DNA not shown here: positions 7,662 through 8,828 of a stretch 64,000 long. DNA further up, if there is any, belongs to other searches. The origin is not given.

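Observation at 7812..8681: cNMP-binding::DUF1003 membrane protein translationally coupled to a LytS-type kinase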

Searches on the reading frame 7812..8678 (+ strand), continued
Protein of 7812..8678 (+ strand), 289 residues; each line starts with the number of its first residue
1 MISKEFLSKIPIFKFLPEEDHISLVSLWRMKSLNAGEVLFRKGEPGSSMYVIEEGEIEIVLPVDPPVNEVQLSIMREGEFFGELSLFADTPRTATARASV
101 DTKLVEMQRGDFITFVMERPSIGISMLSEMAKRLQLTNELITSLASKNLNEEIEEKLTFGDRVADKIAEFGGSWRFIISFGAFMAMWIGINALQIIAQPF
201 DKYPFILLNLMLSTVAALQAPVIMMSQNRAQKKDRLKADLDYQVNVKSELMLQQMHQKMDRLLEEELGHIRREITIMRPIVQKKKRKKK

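Call 11: find_related_loci(query=A1, collection=genome_contigs, flank=6000)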
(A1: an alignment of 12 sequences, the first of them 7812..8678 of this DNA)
Query A1 (289 aa) in genome_contigs; peptide patterns used: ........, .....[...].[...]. (x = any residue, [..] = any of these).
599 stretches matched a pattern (row limit reached: there are more); 588 encode a relative of the query (tblastn E <= 1e-3); the best 80 are kept; 80 distinct loci.
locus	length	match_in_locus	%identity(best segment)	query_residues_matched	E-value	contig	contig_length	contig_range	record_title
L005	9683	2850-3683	87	1-278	2e-165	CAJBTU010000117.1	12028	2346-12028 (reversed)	MAG: uncultured Ignavibacteriae bacterium isolate Loc090721-7m_bin-539 genome assembly, contig: bin-539:117/426, whole g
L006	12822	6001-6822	88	1-274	2e-165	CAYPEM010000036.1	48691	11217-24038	MAG TPA_asm: uncultured Chitinophagaceae bacterium isolate SRP292972_co2_148 genome assembly, contig: NODE_625_length_48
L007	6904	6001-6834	86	1-278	1e-164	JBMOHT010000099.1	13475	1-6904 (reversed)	MAG: Bacteroidota bacterium isolate Deming_bin.369 contig13170, whole genome shotgun sequence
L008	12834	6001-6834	86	1-278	5e-164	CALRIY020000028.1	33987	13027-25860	MAG: Synechococcus sp. UW140 isolate JJ-AX1-329-1-mx-bin491 genome assembly, contig: JJ-MOM7-71-C190, whole genome shotg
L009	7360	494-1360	86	1-289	6e-163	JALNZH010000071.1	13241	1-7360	MAG: Bacteroidetes bacterium isolate SO_2017_GW3 bin 7 scaffold_2368_c1_OW296A_2017, whole genome shotgun sequence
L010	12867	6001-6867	80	1-289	2e-157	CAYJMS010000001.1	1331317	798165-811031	MAG TPA_asm: uncultured Chitinophagaceae bacterium isolate ERP124720_co1_92 genome assembly, contig: NODE_4_length_13313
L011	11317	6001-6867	80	1-289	4e-157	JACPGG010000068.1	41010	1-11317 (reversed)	MAG: Ignavibacteriales bacterium isolate NC_groundwater_381_Ag_B-0.1um_46_8 GD18-4_B1_scaffold_461260, whole genome shot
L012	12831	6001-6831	81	1-277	1e-156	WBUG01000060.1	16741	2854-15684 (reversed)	MAG: Bacteroidetes bacterium isolate SB10 contig_1496, whole genome shotgun sequence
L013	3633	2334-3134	82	1-267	9e-159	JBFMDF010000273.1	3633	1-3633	MAG: Bacteroidota bacterium isolate MAG212 MAG212_273, whole genome shotgun sequence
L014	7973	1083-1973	76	1-289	5e-153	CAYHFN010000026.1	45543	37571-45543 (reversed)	MAG TPA_asm: uncultured Chitinophagaceae bacterium isolate ERP119702_co1_35 genome assembly, contig: NODE_663_length_455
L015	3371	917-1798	75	1-288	4e-154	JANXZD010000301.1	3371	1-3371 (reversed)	MAG: Bacteroidetes bacterium isolate GL140_4_metabat_238_sub GL140_4_k141_1438209, whole genome shotgun sequence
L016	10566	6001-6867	84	1-289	6e-169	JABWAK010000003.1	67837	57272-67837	MAG: Bacteroidetes bacterium isolate MAG_2 scaffold_303, whole genome shotgun sequence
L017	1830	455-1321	72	1-289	4e-156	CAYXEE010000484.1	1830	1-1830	MAG TPA_asm: uncultured Chitinophagaceae bacterium isolate SRP257756_co1_98 genome assembly, contig: NODE_65506_length_1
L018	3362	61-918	62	1-286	6e-121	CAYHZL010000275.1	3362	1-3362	MAG TPA_asm: uncultured Chitinophagaceae bacterium isolate ERP119705_co16_460 genome assembly, contig: NODE_22549_length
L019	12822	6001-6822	62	1-274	2e-116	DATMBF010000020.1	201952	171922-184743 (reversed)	MAG TPA_asm: Bacteroidota bacterium isolate SMAG_U13346 k141_49456, whole genome shotgun sequence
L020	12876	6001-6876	60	1-288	8e-113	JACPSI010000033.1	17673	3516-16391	MAG: Ignavibacteriales bacterium isolate NC_groundwater_701_Ag_S-0.2um_50_10 S36_SO-2_scaffold_142471, whole genome shot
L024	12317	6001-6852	58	1-284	2e-111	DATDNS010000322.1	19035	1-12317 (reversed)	MAG TPA_asm: Bacteroidota bacterium isolate SMAG_U443 k141_334414, whole genome shotgun sequence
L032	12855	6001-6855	57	1-274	3e-105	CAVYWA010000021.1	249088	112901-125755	MAG: uncultured Bacteroidetes bacterium isolate MFD01476.bin.1.210 genome assembly, contig: contig_69974, whole genome s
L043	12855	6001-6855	55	1-274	3e-103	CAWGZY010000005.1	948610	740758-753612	MAG: uncultured Bacteroidetes bacterium isolate MFD01689.bin.1.50 genome assembly, contig: contig_35140, whole genome sh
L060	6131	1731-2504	45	7-258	3e-70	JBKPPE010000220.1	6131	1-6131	MAG: Acidobacteriota bacterium isolate GS_EKS_MAG_00110 GS_EKS_000003573448, whole genome shotgun sequence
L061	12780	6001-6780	45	5-258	4e-70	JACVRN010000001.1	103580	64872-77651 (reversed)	MAG: Pyrinomonadaceae bacterium isolate Co-bin11 k141_9122839_length_103580_cov_9.9999, whole genome shotgun sequence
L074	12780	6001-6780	43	5-258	1e-67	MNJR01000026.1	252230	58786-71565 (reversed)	MAG: Acidobacteria bacterium 13_1_20CM_3_53_8 13_1_20cm_3_scaffold_2, whole genome shotgun sequence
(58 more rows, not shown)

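Call 14: search_protein_families(library=pfam, proteins=[L019:4505-5890:+, L019:6857-7471:+, L060:1281-1658:+, L060:2587-3849:-, L019:8357-8908:+, L019:7469-8188:-, L020:1994-4246:-, L019:1778-3091:-, L019:3091-3858:-, L003:7073-7714:+], max_evalue=0.001)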
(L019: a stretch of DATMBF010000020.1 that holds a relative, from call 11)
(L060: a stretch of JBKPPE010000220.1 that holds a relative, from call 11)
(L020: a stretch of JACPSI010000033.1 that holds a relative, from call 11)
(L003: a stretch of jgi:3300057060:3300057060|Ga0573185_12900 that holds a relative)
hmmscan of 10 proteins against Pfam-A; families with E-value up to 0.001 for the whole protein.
L019:4505-5890:+ (462 aa): 2 families
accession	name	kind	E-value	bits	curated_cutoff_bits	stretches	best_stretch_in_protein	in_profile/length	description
PF01546.33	Peptidase_M20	-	2.4e-33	116.2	24.6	1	82-448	1-203/206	Peptidase family M20/M25/M40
PF07687.19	M20_dimer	-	8.9e-20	71.1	21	1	193-353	1-106/107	Peptidase dimerisation domain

L019:6857-7471:+ (205 aa): 1 family
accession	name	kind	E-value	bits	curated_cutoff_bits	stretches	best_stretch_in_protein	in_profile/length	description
PF01923.23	Cob_adeno_trans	-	8.4e-64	215.2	24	1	21-185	1-171/171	Cobalamin adenosyltransferase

L060:1281-1658:+ (126 aa): 0 families

L060:2587-3849:- (421 aa): 3 families
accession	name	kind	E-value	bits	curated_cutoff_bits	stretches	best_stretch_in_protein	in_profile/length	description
PF00092.34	VWA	-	4.5e-15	56.7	23.8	1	159-338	5-172/174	von Willebrand factor type A domain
PF13519.12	VWA_2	-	1.1e-09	39.3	27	1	158-264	3-107/107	von Willebrand factor type A domain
PF25106.1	VWA_4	-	6.4e-05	23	27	1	159-327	5-166/169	von Willebrand factor A domain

L019:8357-8908:+ (184 aa): 1 family
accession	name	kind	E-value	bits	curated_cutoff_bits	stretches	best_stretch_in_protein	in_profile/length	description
PF00571.33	CBS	-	2.2e-26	92.4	24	2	46-95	6-56/57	CBS domain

L019:7469-8188:- (240 aa): 0 families

L020:1994-4246:- (751 aa): 7 families
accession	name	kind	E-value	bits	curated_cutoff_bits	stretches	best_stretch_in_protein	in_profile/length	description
PF00326.27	Peptidase_S9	-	4.8e-47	160.6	22.6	1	519-721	6-211/213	Prolyl oligopeptidase family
PF07676.18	PD40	-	9e-22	76.9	20.9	0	144-168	12-37/38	WD40-like Beta Propeller Repeat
PF20434.5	BD-FAE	-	6e-12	46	26.8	1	489-680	8-215/215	BD-FAE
PF00930.27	DPPIV_N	-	1.3e-10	41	22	0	235-309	261-327/354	Dipeptidyl peptidase IV (DPP IV) N-terminal region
PF01738.24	DLH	-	4e-08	33.6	21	1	521-702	35-191/217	Dienelactone hydrolase family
PF25174.1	Beta-prop_THOC3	-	5.7e-05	22.7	305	1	86-210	84-194/272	THOC3 beta-propeller domain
PF00400.38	WD40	-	0.00025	21.9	27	0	141-160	12-30/39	WD domain, G-beta repeat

L019:1778-3091:- (438 aa): 3 families
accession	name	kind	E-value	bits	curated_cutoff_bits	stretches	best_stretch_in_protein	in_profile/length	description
PF05201.20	GlutR_N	-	2.7e-48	164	27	1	7-154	1-151/151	Glutamyl-tRNAGlu reductase, N-terminal domain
PF01488.26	Shikimate_DH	-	7.5e-39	133.4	24.3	1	169-303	1-138/138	Shikimate / quinate 5-dehydrogenase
PF00745.25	GlutR_dimer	-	3.2e-23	82.4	22.9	1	319-415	3-99/99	Glutamyl-tRNAGlu reductase, dimerisation domain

L019:3091-3858:- (256 aa): 1 family
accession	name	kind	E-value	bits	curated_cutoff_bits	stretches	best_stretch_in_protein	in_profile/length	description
PF01578.25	Cytochrom_C_asm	-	6.2e-25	88.5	29.9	1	50-249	4-208/212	Cytochrome C assembly protein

L003:7073-7714:+ (214 aa): 2 families
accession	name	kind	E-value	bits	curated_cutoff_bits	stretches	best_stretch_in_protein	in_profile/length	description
PF00717.28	Peptidase_S24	-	3.8e-28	98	23.3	1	77-193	1-116/116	Peptidase S24-like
PF01726.22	LexA_DNA_bind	-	4.7e-15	55.6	23.7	1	3-65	2-65/65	LexA DNA binding domain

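Call 16: search_protein_families(library=pfam, proteins=[L060:1281-1658:+], max_evalue=10)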
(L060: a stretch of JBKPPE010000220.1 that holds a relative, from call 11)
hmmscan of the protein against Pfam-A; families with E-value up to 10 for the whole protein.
L060:1281-1658:+ (126 aa): 0 families

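Call 17: search_solved_structures(query=A1, max_evalue=1)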
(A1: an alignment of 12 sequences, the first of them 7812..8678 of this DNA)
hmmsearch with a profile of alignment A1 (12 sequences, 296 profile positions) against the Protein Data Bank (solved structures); distinct sequences matched with E-value up to 1: 254 (the best 60 are shown).
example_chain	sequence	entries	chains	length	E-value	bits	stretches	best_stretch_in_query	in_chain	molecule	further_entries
9ya0_MA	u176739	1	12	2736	5.2e-38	134.2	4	6-113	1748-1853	PCR12, TGME49_219070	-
5dyk_A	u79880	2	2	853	7.9e-34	120.5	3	4-113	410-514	CGMP-dependent protein kinase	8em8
5ezr_A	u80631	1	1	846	3.6e-32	115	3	4-98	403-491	cGMP-dependent protein kinase, putative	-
4rz7_A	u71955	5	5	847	3.6e-32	115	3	4-98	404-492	cGMP-dependent protein kinase, putative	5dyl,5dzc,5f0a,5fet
9p74_A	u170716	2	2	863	3.8e-32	114.9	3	4-98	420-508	cGMP-dependent protein kinase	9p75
5kbf_A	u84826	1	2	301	4.8e-30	108.1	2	4-116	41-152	CAMP-dependent protein kinase regulatory subunit, putative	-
3j4q_B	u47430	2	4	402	5.2e-30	107.9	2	4-114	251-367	cAMP-dependent protein kinase type II-alpha regulatory subunit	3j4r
2qvs_B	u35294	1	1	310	1.4e-29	106.5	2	4-114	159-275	cAMP-dependent protein kinase type II-alpha regulatory subunit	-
9d2f_b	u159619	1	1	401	3.7e-29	105.1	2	4-114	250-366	cAMP-dependent protein kinase type II-alpha regulatory subunit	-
6rsx_A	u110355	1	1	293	4.3e-29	104.9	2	12-118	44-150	Regulatory Subunit of Protein Kinase A (cAMP-dependent) from Euglena gracilis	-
3of1_A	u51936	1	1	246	3.3e-27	98.7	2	4-124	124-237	cAMP-dependent protein kinase regulatory subunit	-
5j3u_A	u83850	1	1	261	3.7e-27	98.6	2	7-119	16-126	Protein Kinase A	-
1cx4_A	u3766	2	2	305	1.1e-24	90.4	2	4-115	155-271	CAMP-DEPENDENT PROTEIN KINASE REGULATORY SUBUNIT TYPE II BETA | cAMP-dependent protein kinase type II-beta regulatory subunit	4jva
2pqq_A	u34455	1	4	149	2.6e-24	89.2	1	5-144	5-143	Putative transcriptional regulator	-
6wjf_C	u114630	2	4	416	3.6e-24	88.7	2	4-115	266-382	cAMP-dependent protein kinase type II-beta regulatory subunit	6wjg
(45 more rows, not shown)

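Call 22: predict_structure(alignment_id=A1)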
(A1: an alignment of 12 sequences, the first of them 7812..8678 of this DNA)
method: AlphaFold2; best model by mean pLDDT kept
length: 289 residues; sequences in the alignment: 12
mean_pLDDT: 61.7   pTM: 0.45
mean pLDDT of the five models: 61.7, 50.1, 49.9, 49.7, 44.2
residues with pLDDT >= 90: 24; 70-90: 75; 50-70: 80; < 50: 110
segments of 3 or more residues with pLDDT < 50: 137-174, 206-267
pLDDT, mean of each block of 10 residues (from residue 1): 79 80 89 93 80 87 62 76 58 82 90 78 67 49 37 46 43 51 65 59 48 45 40 48 42 43 47 58 50
secondary structure, 60 per line:
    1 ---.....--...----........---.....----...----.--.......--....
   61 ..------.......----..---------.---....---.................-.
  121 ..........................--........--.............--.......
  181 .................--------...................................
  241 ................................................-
elements in order: H4-8 H18-25 E29-33 E38-40 E48-54 E57-62 E69-75 E95-98 E102-108 H109-118 H120-146 H149-156 H159-171 H174-197 H206-288

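Call 52: search_protein_families(library=padloc, proteins=[window:7812-8678:+], max_evalue=0.01)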
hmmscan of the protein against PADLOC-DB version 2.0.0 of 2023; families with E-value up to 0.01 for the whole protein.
window:7812-8678:+ (289 aa): 4 families
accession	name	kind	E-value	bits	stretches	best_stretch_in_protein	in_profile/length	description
PDLC00731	Effector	-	1.4e-09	35.4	1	24-143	36-150/306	TIR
PDLC00732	Effector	-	4.2e-09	33.8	1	23-144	31-147/301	TIR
PDLC02371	PycTIR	-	1.9e-08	32.1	1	26-143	35-147/288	-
PDLC00734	PycC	-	4.2e-06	24.1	1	14-109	17-113/374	Pycsar cyclase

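Call 61: search_protein_families(library=pfam, proteins=[L032:1638-4400:-, L074:4827-5183:-, L024:7899-8558:-, L060:568-1227:-, L061:4177-5145:+, L043:10536-11111:-, L043:11114-12841:-, L032:12034-12606:-, L001:2826-4259:+, L001:4278-5195:+], max_evalue=0.001)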
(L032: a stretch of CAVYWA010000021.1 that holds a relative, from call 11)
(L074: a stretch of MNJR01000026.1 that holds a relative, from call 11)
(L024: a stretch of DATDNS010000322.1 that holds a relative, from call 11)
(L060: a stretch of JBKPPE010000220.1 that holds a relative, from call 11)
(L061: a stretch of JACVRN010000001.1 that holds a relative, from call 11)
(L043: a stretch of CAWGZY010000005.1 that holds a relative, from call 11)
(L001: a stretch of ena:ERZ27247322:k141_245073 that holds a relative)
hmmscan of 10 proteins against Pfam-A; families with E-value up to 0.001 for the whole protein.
L032:1638-4400:- (921 aa): 1 family
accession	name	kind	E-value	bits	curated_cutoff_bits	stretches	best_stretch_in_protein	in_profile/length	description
PF11028.14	TMEM260-like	-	1.1e-42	146.2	24.2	1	36-208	1-176/179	Protein O-mannosyl-transferase TMEM260-like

L074:4827-5183:- (119 aa): 1 family
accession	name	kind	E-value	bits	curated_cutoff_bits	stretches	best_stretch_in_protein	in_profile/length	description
PF01566.24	Nramp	-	5.3e-09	36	29.8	1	70-118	2-50/357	Natural resistance-associated macrophage protein-like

L024:7899-8558:- (220 aa): 0 families

L060:568-1227:- (220 aa): 3 families
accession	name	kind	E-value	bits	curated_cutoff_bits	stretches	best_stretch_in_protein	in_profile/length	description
PF13302.13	Acetyltransf_3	-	1.1e-30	107.6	25.4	1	46-183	1-138/138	Acetyltransferase (GNAT) domain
PF00583.31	Acetyltransf_1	-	9.3e-11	42.5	20.7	1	92-182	24-116/116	Acetyltransferase (GNAT) family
PF13523.12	Acetyltransf_8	-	0.00064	19.8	27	0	137-187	92-142/145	Acetyltransferase (GNAT) domain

L061:4177-5145:+ (323 aa): 1 family
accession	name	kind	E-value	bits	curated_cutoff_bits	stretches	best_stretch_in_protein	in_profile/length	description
PF01544.23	CorA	-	1.5e-78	264.5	27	1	31-319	2-292/292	CorA-like Mg2+ transporter protein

L043:10536-11111:- (192 aa): 1 family
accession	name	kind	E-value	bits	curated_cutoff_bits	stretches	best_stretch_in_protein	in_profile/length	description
PF00072.30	Response_reg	-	1.3e-26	93.4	30.2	1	3-114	1-110/111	Response regulator receiver domain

L043:11114-12841:- (576 aa): 4 families
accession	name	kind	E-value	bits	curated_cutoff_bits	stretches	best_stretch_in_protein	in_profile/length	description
PF02518.31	HATPase_c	-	1.6e-30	106.2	26.4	1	153-268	1-110/111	Histidine kinase-, DNA gyrase B-, and HSP90-like ATPase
PF00072.30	Response_reg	-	3.3e-26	92.1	30.2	1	318-429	2-110/111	Response regulator receiver domain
PF00512.31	HisKA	-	7.9e-22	77.5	26.9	1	42-106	2-66/66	His Kinase A (phospho-acceptor) domain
PF01627.28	Hpt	-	1.5e-08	35.2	24.6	1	484-563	2-81/84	Hpt domain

L032:12034-12606:- (191 aa): 1 family
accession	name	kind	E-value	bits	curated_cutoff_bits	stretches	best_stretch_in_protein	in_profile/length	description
PF00072.30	Response_reg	-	8.3e-26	90.8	30.2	1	3-114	1-110/111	Response regulator receiver domain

L001:2826-4259:+ (478 aa): 1 family
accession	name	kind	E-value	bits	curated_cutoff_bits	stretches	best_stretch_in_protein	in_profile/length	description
PF03411.18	Peptidase_M74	-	1.4e-05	25.3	25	1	366-474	30-131/240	Penicillin-insensitive murein endopeptidase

L001:4278-5195:+ (306 aa): 0 families
